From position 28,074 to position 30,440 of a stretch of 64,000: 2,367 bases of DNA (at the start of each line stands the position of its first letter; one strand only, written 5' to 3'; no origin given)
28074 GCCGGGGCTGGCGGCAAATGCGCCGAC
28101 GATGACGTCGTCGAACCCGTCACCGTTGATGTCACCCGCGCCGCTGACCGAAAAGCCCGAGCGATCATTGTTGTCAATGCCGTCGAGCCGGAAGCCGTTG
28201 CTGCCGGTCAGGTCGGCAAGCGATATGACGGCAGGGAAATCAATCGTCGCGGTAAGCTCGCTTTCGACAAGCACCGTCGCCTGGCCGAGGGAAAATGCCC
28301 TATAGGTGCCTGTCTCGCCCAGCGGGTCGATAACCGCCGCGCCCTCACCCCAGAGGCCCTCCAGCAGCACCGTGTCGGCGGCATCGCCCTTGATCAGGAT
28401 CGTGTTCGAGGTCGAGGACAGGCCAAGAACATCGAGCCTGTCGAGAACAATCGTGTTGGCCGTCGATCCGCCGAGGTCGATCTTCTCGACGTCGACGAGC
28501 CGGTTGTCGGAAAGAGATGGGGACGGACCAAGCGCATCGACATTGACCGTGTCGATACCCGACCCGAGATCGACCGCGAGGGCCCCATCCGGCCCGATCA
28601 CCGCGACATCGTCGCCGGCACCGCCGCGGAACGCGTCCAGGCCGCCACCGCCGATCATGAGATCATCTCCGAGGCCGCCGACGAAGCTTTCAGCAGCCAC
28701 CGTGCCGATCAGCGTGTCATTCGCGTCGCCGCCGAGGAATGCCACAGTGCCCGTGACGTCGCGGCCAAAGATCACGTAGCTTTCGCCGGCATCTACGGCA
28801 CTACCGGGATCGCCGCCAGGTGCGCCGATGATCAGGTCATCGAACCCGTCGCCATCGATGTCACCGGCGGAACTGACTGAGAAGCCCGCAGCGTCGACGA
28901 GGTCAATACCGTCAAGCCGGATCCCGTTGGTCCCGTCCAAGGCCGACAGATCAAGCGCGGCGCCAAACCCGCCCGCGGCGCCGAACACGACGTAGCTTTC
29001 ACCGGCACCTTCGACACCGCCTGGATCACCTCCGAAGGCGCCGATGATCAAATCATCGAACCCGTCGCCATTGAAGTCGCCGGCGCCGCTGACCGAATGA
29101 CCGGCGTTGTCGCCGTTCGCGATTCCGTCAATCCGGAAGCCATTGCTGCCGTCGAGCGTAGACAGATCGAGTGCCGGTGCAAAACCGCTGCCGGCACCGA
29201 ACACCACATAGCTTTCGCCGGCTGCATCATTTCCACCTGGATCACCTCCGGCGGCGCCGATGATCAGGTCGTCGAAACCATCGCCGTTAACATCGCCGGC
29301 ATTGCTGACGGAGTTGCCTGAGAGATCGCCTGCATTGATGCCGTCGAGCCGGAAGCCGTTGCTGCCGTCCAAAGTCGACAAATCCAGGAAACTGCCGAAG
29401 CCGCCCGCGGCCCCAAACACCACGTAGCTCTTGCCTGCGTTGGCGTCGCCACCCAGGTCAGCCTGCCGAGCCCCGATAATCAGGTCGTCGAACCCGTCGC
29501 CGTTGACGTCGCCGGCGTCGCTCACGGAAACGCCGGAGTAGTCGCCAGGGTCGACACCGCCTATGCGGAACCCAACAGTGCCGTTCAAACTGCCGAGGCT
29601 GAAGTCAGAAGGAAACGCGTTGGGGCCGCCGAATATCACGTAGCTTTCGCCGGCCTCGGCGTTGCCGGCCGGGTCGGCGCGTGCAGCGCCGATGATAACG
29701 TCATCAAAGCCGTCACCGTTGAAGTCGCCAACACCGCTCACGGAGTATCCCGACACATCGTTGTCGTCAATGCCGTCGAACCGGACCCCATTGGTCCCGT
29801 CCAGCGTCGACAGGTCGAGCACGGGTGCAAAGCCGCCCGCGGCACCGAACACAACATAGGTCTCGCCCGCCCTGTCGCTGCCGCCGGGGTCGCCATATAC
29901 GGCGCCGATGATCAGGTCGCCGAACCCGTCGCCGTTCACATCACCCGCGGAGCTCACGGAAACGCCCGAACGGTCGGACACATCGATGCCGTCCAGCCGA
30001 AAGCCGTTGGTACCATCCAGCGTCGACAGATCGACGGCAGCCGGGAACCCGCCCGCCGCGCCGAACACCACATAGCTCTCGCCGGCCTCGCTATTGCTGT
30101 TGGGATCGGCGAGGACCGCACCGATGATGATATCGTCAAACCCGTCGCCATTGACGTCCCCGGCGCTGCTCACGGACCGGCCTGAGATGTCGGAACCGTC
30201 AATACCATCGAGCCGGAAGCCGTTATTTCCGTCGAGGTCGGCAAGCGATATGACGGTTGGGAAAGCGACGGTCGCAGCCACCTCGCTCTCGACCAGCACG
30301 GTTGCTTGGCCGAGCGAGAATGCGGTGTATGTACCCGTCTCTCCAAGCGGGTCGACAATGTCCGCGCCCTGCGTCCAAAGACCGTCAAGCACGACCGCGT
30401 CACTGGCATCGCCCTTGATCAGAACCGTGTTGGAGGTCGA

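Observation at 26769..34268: Four tandem seven-bladed integrin-alpha-like propellers: 28 FG-GAP blades, every one with an intact DxNxDGxxD loop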

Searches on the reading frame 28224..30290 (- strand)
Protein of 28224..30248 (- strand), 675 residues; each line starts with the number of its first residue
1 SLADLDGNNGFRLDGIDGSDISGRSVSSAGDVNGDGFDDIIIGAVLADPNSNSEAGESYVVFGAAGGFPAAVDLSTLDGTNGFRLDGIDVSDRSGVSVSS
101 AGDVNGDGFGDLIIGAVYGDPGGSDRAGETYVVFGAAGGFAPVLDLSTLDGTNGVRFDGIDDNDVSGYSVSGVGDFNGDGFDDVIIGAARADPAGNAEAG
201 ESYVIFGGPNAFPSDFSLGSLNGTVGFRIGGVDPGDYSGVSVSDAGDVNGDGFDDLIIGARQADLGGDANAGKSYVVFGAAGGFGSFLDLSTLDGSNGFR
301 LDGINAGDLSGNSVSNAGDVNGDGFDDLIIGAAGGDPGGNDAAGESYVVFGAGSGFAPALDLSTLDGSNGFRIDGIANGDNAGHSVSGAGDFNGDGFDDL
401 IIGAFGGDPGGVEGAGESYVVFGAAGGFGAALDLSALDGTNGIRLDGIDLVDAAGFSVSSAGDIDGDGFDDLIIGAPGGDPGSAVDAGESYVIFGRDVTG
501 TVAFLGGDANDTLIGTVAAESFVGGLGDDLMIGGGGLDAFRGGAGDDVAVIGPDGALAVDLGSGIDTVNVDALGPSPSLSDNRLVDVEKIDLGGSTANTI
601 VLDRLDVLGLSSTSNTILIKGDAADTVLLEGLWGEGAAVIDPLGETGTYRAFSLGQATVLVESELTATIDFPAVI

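Call 15: find_homologous_proteins(query=window:28224-30248:-, max_evalue=1e-10)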
Query window:28224-30248:- (675 aa): 7985 proteins with E <= 1e-10 among 8000 candidates; the best 120 are listed.
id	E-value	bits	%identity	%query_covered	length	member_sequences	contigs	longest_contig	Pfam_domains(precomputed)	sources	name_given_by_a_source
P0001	0.0e+0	1300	67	74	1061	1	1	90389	PF01839.30,PF14312.13,PF17963.8,PF13517.13,PF21955.1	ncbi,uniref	ncbi:Ig-like domain-containing protein, partial [Sulfitobacter sp.]|uniref:Ig-like domain-containing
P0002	0.0e+0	1292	62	73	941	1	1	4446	PF01839.30,PF14312.13,PF13517.13,PF24223.3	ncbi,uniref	ncbi:beta strand repeat-containing protein, partial [Synechocystis salina]|uniref:beta strand repeat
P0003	0.0e+0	1268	54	74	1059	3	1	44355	PF01839.30,PF14312.13,PF13517.13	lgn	-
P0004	0.0e+0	1206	56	73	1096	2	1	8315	PF01839.30,PF14312.13,PF13517.13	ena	-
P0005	0.0e+0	1205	55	98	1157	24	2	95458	PF01839.30,PF14312.13,PF13517.13,PF00353.26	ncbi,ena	-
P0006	0.0e+0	1198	58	73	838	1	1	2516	PF01839.30,PF14312.13,PF13205.13,PF13517.13,PF21955.1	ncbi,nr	ncbi:MAG: FG-GAP repeat protein, partial [Magnetococcales bacterium]|nr:FG-GAP repeat protein [Magne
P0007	0.0e+0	1176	54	73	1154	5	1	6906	PF01839.30,PF18033.8,PF13517.13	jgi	jgi:hypothetical protein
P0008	0.0e+0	1174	63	74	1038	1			PF01839.30,PF14312.13,PF13517.13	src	-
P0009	0.0e+0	1168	55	98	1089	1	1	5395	PF01839.30,PF14312.13,PF13517.13,PF00353.26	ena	-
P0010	0.0e+0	1143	57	73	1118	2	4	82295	PF01839.30,PF14312.13,PF13517.13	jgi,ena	-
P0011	0.0e+0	1134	54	73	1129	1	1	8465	PF01839.30,PF13517.13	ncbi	-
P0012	0.0e+0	1087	52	83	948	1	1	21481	PF01839.30,PF14312.13,PF13517.13,PF21955.1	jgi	jgi:hypothetical protein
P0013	0.0e+0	1052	50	98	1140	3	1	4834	PF01839.30,PF13517.13,PF00353.26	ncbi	ncbi:MAG: beta strand repeat-containing protein, partial [Planctomycetaceae bacterium]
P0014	0.0e+0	1039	60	73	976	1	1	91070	PF01839.30,PF14312.13,PF17963.8,PF17892.8,PF13517.13,PF17803.8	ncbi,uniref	ncbi:MAG: Ig-like domain-containing protein, partial [Nostoc sp.]|uniref:Ig-like domain-containing p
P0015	0.0e+0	1035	50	99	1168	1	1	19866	PF01839.30,PF14312.13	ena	-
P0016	6.5e-295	998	63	74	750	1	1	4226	PF01839.30,PF17963.8,PF17892.8,PF17803.8,PF00353.26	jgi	jgi:hypothetical protein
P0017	1.0e-293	994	62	73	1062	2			PF01839.30,PF13517.13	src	-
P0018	5.1e-293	992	63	80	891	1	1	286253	PF01839.30,PF08548.18,PF13517.13,PF00028.24,PF00353.26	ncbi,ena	-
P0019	1.5e-291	987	63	74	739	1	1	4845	PF01839.30,PF14312.13,PF17963.8,PF17892.8,PF13517.13,PF17803.8,PF00353.26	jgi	jgi:hypothetical protein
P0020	2.3e-286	970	62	74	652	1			PF01839.30,PF14312.13,PF17963.8,PF17892.8,PF13517.13,PF17803.8,PF21955.1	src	-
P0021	4.5e-284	962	56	73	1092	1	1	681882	PF01839.30,PF14312.13,PF13517.13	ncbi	-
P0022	1.0e-279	948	61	74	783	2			PF01839.30,PF13517.13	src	-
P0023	6.7e-279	945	60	73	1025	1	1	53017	PF01839.30,PF14312.13,PF21348.4,PF13517.13,PF12577.14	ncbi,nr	ncbi:FG-GAP repeat protein [Richelia sinica FACHB-800]|nr:FG-GAP repeat protein [Richelia sinica FAC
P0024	1.1e-278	945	57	74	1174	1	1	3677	PF01839.30,PF14312.13,PF17963.8,PF17892.8,PF13517.13,PF17803.8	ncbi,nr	ncbi:tandem-95 repeat protein, partial [Nostoc sp. CHAB 5844]|nr:tandem-95 repeat protein [Nostoc sp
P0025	2.2e-276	937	64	74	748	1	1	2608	PF01839.30,PF17963.8,PF17892.8,PF17803.8,PF00353.26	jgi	jgi:Ca2+-binding RTX toxin-like protein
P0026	4.7e-276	936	59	72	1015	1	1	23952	PF01839.30,PF14312.13,PF13517.13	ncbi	-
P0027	1.8e-275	934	47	75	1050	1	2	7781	PF01839.30,PF13517.13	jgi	jgi:hypothetical protein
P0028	4.6e-274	929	49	73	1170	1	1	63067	PF01839.30,PF14312.13,PF13517.13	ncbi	-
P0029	9.2e-272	922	52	100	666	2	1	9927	PF01839.30,PF13517.13,PF00353.26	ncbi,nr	ncbi:MAG: hypothetical protein E6Q62_10780 [Nitrosomonas sp.]|nr:MAG: hypothetical protein E6Q62_107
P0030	1.8e-270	917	55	99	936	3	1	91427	PF01839.30,PF17963.8,PF17892.8,PF13517.13,PF17803.8,PF00353.26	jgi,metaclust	metaclust:\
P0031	1.1e-269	915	55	98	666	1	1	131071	PF01839.30,PF14312.13,PF13517.13,PF00353.26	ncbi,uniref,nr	ncbi:FG-GAP repeat protein [Nitrosomonas ureae]|uniref:FG-GAP repeat protein n=1 Tax=Nitrosomonas ur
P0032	5.0e-269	913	63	63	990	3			PF01839.30,PF13517.13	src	-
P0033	1.6e-267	908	48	98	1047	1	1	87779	PF01839.30,PF14312.13,PF00353.26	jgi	-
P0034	1.0e-266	905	61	73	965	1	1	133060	PF01839.30,PF14312.13,PF13517.13,PF19077.7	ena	-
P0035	8.0e-266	902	51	94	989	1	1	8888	PF01839.30,PF13517.13,PF00353.26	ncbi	ncbi:MAG: hypothetical protein D6725_17590, partial [Planctomycetota bacterium]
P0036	1.6e-264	898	55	96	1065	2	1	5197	PF01839.30,PF13517.13,PF00353.26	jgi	jgi:hypothetical protein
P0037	6.2e-260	883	51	88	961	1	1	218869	PF01839.30,PF14312.13,PF13517.13,PF21955.1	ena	-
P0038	5.3e-259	879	59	74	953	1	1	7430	PF12481.14,PF01839.30,PF13517.13,PF14553.13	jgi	-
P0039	6.5e-258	876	60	73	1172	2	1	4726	PF01839.30,PF17963.8,PF13517.13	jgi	-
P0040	1.1e-257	875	52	100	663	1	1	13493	PF01839.30,PF13517.13,PF00353.26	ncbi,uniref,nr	ncbi:integrin alpha [Nitrosomonas sp. Nm166]|uniref:integrin alpha n=1 Tax=Nitrosomonas sp. Nm166 Ta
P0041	5.3e-254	863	45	99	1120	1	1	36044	PF01839.30,PF13517.13,PF00353.26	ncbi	-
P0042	1.9e-250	851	62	73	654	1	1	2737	PF01839.30,PF18885.7,PF13517.13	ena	-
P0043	3.7e-250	850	54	83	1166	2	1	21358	PF01839.30,PF14312.13,PF13517.13,PF00353.26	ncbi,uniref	ncbi:FG-GAP-like repeat-containing protein, partial [uncultured Nitrosomonas sp.]|uniref:beta strand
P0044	7.7e-249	846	59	73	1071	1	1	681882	PF01839.30,PF14312.13,PF13517.13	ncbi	-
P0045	9.6e-249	846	57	100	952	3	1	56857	PF01839.30,PF00353.26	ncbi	ncbi:MAG: integrin alpha [Planctomycetaceae bacterium]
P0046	1.2e-248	845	54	99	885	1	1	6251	PF01839.30,PF00353.26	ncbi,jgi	jgi:hypothetical protein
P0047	1.9e-248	845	46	73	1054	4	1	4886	PF01839.30,PF13517.13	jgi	jgi:hypothetical protein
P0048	1.2e-247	842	63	74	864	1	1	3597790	PF01839.30,PF14312.13,PF17963.8,PF17892.8,PF13517.13,PF17803.8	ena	-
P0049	2.5e-247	841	51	83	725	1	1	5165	PF01839.30,PF14312.13,PF13517.13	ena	-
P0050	4.5e-247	840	69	61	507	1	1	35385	PF01839.30,PF07595.18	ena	-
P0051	4.4e-246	837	62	73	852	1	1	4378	PF01839.30,PF14312.13,PF17963.8,PF17892.8,PF17803.8,PF00353.26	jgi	jgi:VCBS repeat-containing protein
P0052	1.5e-245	835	53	99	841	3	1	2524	PF01839.30,PF14312.13,PF13517.13,PF00353.26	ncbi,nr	ncbi:MAG: hypothetical protein Q7T48_22635, partial [Cellvibrio sp.]|nr:hypothetical protein [Cellvi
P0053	2.3e-245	834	55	99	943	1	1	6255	PF01839.30,PF13517.13,PF00353.26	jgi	-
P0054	2.3e-245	834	63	73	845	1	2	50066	PF01839.30,PF14312.13,PF17963.8,PF17892.8,PF13517.13,PF17803.8,PF00353.26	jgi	jgi:hypothetical protein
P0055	2.4e-244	831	51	99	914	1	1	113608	PF01839.30,PF14312.13,PF00353.26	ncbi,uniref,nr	ncbi:FG-GAP repeat protein [Nitrosomonas sp. Nm84]|uniref:beta strand repeat-containing protein n=1 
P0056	2.6e-242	824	66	52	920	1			PF01839.30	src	-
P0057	7.6e-240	816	57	73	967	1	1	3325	PF01839.30,PF14312.13,PF23446.2,PF13517.13,PF14553.13,PF21955.1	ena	-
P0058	6.4e-239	813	60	74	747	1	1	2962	PF01839.30,PF14312.13,PF17963.8,PF17892.8,PF13517.13,PF17803.8,PF00353.26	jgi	jgi:hypothetical protein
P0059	3.1e-238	811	54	80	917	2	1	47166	PF01839.30,PF14312.13,PF13517.13,PF00353.26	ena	-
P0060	3.9e-238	810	47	99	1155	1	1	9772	PF01839.30,PF13517.13,PF00353.26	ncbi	-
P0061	1.1e-237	809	54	99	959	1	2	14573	PF01839.30,PF13517.13,PF00353.26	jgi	jgi:hypothetical protein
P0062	3.6e-236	804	49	99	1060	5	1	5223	PF01839.30,PF13517.13,PF00353.26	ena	-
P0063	4.7e-236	804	56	95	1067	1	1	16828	PF01839.30,PF13517.13,PF00353.26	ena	-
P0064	6.5e-236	803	54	98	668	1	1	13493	PF01839.30,PF14312.13,PF00353.26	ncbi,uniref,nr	ncbi:integrin alpha [Nitrosomonas sp. Nm166]|uniref:calcium-binding protein n=1 Tax=Nitrosomonas sp.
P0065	2.1e-235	801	62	73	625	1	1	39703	PF01839.30,PF13517.13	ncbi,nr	ncbi:MAG: integrin alpha [Pseudomonadota bacterium]|nr:integrin alpha [Pseudomonadota bacterium]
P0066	4.2e-235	800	43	88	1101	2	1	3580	PF01839.30,PF14312.13,PF13517.13,PF00353.26,PF21955.1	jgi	jgi:hypothetical protein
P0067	7.4e-235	800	47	99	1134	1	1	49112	PF01839.30,PF13517.13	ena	-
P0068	3.2e-234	798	49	99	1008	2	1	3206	PF01839.30,PF13517.13,PF00353.26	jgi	jgi:hypothetical protein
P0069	3.6e-234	797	48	100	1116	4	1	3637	PF01839.30,PF13517.13,PF00353.26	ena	-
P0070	7.1e-234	796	54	99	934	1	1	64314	PF01839.30,PF12256.15,PF13517.13,PF00353.26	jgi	jgi:hypothetical protein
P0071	2.2e-233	795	60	73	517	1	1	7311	PF01839.30,PF14312.13,PF21348.4,PF13517.13,PF21955.1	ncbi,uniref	ncbi:MAG: integrin alpha, partial [Nostoc sp.]|uniref:beta strand repeat-containing protein n=1 Tax=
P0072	7.1e-233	793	57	72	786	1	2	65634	PF01839.30,PF13517.13,PF00353.26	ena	-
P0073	2.2e-232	791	49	98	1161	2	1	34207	PF01839.30,PF13517.13,PF00353.26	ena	-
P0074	2.5e-231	788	63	74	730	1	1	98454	PF01839.30,PF17963.8,PF17892.8,PF13517.13,PF17803.8,PF00353.26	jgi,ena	jgi:Ca2+-binding RTX toxin-like protein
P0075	1.0e-230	786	57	84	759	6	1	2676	PF01839.30,PF00353.26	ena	-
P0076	1.4e-229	782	62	81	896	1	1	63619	PF01839.30,PF13517.13,PF00353.26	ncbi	-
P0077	2.1e-229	782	57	98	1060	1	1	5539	PF01839.30,PF13517.13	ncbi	-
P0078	5.6e-229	780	56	71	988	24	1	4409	PF01839.30,PF13517.13,PF21955.1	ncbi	-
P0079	1.0e-228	779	53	73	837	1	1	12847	PF01839.30,PF13517.13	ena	-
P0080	1.4e-228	779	67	70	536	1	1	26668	PF01839.30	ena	-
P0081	1.8e-228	779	62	73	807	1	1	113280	PF01839.30,PF17963.8,PF17892.8,PF13517.13,PF17803.8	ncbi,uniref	ncbi:Ig-like domain-containing protein, partial [Nostoc sp. CALU 546]|uniref:Ig-like domain-containi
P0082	3.4e-228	778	54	81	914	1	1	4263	PF01839.30,PF14312.13,PF08548.18,PF13517.13,PF00353.26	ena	-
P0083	6.8e-228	777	-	-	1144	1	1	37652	PF01839.30,PF13517.13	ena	-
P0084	1.7e-227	775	52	85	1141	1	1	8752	PF01839.30,PF14312.13,PF00353.26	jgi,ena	-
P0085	2.3e-227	775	60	74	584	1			PF01839.30,PF14312.13,PF13517.13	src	-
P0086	5.2e-227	774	44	91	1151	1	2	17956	PF01839.30,PF13517.13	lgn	-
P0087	1.1e-226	773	61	81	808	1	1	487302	PF01839.30,PF13517.13,PF00353.26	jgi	jgi:Ca2+-binding RTX toxin-like protein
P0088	1.3e-226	772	58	99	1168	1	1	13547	PF01839.30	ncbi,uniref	ncbi:cadherin-like domain-containing protein [Algimonas arctica]|uniref:cadherin-like domain-contain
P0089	1.7e-226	772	58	81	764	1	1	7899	PF01839.30,PF13517.13,PF00353.26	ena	-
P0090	4.0e-226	771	52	98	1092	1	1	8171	PF01839.30,PF13517.13,PF00353.26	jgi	jgi:Ca2+-binding RTX toxin-like protein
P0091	7.1e-226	770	50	92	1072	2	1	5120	PF01839.30,PF13517.13,PF00353.26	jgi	jgi:Ca2+-binding RTX toxin-like protein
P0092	1.7e-224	765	45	74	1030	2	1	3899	PF01839.30,PF14312.13,PF13517.13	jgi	jgi:hypothetical protein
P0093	7.7e-224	763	59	74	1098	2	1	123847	PF01839.30,PF13517.13,PF14553.13,PF00353.26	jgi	-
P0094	9.0e-224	763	53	73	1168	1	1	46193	PF01839.30,PF14312.13,PF13517.13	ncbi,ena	-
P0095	1.3e-223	762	64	73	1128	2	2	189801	PF01839.30,PF17963.8,PF17892.8,PF17803.8,PF00353.26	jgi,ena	jgi:VCBS repeat-containing protein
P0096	2.7e-223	761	53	99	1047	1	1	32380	PF01839.30,PF14312.13,PF00028.24,PF03413.26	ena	-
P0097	6.7e-223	760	50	74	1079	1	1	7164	PF01839.30,PF13517.13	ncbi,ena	-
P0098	6.8e-223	760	58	84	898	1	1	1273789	PF01839.30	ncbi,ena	-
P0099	8.4e-223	760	51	77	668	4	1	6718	PF01839.30,PF13517.13,PF10342.16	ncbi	-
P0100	1.4e-222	759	53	74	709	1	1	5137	PF01839.30,PF13517.13,PF00963.25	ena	-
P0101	2.4e-222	758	58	81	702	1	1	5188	PF01839.30,PF13517.13,PF00353.26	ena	-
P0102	1.1e-221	756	53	99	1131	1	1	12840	PF01839.30,PF13517.13,PF00353.26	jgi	jgi:hypothetical protein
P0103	2.0e-221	755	49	99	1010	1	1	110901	PF01839.30,PF14312.13,PF13517.13,PF00353.26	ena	-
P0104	2.9e-221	755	58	73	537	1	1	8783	PF01839.30,PF14312.13,PF13517.13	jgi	jgi:hypothetical protein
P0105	3.5e-221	754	62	74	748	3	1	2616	PF01839.30,PF17963.8,PF17892.8,PF13517.13,PF17803.8,PF00353.26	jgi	-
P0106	4.8e-221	754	-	-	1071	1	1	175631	PF01839.30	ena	-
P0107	1.4e-220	753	56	95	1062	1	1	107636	PF01839.30,PF13517.13,PF00353.26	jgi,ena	-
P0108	1.4e-220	752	60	74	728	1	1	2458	PF01839.30,PF17963.8,PF17892.8,PF13517.13,PF17803.8,PF00353.26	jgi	jgi:hypothetical protein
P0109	2.7e-219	748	54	99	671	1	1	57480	PF01839.30,PF14312.13,PF13517.13,PF00353.26,PF21955.1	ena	-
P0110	3.3e-219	748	51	70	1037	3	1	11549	PF01839.30,PF13517.13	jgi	jgi:hypothetical protein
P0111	4.5e-219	747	53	98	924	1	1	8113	PF01839.30,PF14312.13,PF00353.26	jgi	jgi:hypothetical protein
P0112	4.6e-218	744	51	93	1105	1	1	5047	PF01839.30,PF14312.13,PF13517.13,PF00353.26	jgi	-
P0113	1.8e-217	742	59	73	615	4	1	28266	PF01839.30,PF00404.25,PF13517.13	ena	-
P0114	5.1e-217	741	55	71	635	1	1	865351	PF01839.30,PF00353.26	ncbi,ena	-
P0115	5.2e-217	741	53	99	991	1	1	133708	PF01839.30,PF13517.13,PF00353.26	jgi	jgi:Ca2+-binding RTX toxin-like protein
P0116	9.8e-217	740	45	99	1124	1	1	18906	PF01839.30,PF13517.13,PF00353.26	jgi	jgi:hypothetical protein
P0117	4.1e-216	738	48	100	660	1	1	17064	PF01839.30,PF13517.13,PF00353.26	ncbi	ncbi:MAG: integrin alpha [Nitrosomonas ureae]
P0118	5.8e-216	737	58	74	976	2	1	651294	PF01839.30,PF13517.13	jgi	jgi:FG-GAP repeat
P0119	6.4e-216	737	43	98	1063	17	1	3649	PF01839.30,PF13517.13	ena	-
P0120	1.7e-215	736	56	80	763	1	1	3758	PF01839.30,PF14312.13,PF13517.13,PF23743.2,PF21955.1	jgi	jgi:FG-GAP repeat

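Call 32: predict_structure(alignment_id=A1)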
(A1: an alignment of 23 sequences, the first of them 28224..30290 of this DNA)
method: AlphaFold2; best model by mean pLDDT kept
length: 689 residues; sequences in the alignment: 23
mean_pLDDT: 86.6   pTM: 0.75
mean pLDDT of the five models: 86.6, 85.0, 84.7, 48.3, 42.0
residues with pLDDT >= 90: 375; 70-90: 246; 50-70: 54; < 50: 14
segments of 3 or more residues with pLDDT < 50: 1-6, 514-516
pLDDT, mean of each block of 10 residues (from residue 1): 49 91 91 91 94 95 89 91 92 95 90 95 95 73 94 91 93 88 95 94 80 90 85 91 88 94 93 83 84 87 91 90 93 90 93 86 92 92 94 94 88 95 90 91 92 92 91 93 92 76 92 58 85 81 84 87 81 86 66 62 79 80 77 87 85 69 86 88 67
secondary structure, 60 per line:
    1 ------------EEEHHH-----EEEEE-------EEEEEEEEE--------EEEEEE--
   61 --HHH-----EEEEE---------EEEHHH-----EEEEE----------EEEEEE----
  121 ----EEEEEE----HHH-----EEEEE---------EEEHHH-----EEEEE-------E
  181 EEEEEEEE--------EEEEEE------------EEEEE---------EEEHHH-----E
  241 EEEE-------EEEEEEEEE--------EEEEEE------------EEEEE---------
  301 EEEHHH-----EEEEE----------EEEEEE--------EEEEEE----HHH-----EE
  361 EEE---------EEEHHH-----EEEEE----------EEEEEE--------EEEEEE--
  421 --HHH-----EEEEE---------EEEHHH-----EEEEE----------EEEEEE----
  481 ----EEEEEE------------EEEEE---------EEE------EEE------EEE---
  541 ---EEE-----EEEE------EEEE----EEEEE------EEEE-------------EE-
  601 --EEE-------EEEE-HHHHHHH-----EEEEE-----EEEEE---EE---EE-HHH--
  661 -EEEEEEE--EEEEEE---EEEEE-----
elements in order (helices of 4 or more, strands of 3 or more residues): E13-15 E24-28 E36-44 E53-58 E71-75 E85-87 E96-100 E111-116 E125-130 E143-147 E157-159 E168-172 E180-188 E197-202 E215-219 E229-231 E240-244 E252-260 E269-274 E287-291 E301-303 E312-316 E327-332 E341-346 E359-363 E373-375 E384-388 E399-404 E413-418 E431-435 E445-447 E456-460 E471-476 E485-490 E503-507 E517-519 E526-528 E535-537 E544-546 E552-555 E562-565 E570-574 E581-584 E603-605 E613-616 H618-624 E630-634 E640-644 E662-668 E671-676 E680-684
